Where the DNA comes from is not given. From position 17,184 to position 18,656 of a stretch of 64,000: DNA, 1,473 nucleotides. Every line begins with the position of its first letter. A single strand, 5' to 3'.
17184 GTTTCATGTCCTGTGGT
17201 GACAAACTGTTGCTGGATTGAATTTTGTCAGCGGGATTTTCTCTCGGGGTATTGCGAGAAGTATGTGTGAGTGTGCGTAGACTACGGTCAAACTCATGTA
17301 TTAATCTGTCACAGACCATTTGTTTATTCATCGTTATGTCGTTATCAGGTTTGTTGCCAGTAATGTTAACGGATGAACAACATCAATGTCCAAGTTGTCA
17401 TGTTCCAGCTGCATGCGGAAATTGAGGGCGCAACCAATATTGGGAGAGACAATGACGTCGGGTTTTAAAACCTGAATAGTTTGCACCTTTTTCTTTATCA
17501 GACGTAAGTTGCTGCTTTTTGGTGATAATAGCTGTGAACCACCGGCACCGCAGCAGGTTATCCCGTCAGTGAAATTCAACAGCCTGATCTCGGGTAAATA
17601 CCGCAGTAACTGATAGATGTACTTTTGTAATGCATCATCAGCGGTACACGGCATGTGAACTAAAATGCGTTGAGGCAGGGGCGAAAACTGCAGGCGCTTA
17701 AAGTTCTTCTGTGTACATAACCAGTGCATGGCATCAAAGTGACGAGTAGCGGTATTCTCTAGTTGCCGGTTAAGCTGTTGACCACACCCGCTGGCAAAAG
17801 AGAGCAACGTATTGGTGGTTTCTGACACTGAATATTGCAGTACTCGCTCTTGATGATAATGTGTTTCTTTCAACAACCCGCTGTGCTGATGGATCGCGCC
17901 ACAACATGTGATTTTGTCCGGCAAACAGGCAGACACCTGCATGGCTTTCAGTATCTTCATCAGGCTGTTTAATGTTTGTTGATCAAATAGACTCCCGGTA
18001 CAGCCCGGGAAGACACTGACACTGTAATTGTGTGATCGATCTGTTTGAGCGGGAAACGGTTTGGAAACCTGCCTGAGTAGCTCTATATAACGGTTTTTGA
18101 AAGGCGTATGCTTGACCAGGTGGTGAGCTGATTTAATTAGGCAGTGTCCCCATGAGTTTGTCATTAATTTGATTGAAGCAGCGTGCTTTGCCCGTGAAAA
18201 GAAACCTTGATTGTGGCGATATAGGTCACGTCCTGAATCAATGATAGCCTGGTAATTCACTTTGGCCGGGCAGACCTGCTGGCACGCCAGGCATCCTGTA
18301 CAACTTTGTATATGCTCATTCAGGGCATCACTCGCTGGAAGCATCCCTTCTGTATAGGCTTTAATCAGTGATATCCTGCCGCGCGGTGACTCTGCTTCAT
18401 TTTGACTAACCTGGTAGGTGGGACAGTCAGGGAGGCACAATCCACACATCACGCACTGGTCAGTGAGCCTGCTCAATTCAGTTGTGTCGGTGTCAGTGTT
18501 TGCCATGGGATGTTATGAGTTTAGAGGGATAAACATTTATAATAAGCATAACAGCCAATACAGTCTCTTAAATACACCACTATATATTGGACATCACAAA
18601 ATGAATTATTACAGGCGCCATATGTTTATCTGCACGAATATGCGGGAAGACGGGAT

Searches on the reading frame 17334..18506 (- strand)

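Call 76: search_protein_families(library=pfam, proteins=[window:17334-18506:-], max_evalue=0.00001)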
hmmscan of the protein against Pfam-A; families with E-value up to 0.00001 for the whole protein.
window:17334-18506:- (390 aa): 8 families
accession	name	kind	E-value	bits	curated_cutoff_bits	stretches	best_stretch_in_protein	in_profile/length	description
PF02754.22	CCG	-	1.2e-18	67.4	20.6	1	282-364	2-85/85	Cysteine-rich domain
PF13183.11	Fer4_8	-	3.1e-13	50.5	27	1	16-83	3-68/68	4Fe-4S dicluster domain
PF12838.12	Fer4_7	-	1.8e-08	35.2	27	1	17-83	1-52/52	4Fe-4S dicluster domain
PF13484.11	Fer4_16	-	3.3e-08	34.6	30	1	17-81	1-65/66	4Fe-4S double cluster binding domain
PF13534.11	Fer4_17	-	3.6e-08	34.3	22.2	1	17-83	1-60/61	4Fe-4S dicluster domain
PF13187.11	Fer4_9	-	2e-06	28.1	27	0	69-86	2-19/52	4Fe-4S dicluster domain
PF13237.11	Fer4_10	-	3.3e-06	27.4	25.5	0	14-80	5-53/53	4Fe-4S dicluster domain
PF14697.11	Fer4_21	-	7.3e-06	26.5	35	0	67-81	39-53/59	4Fe-4S dicluster domain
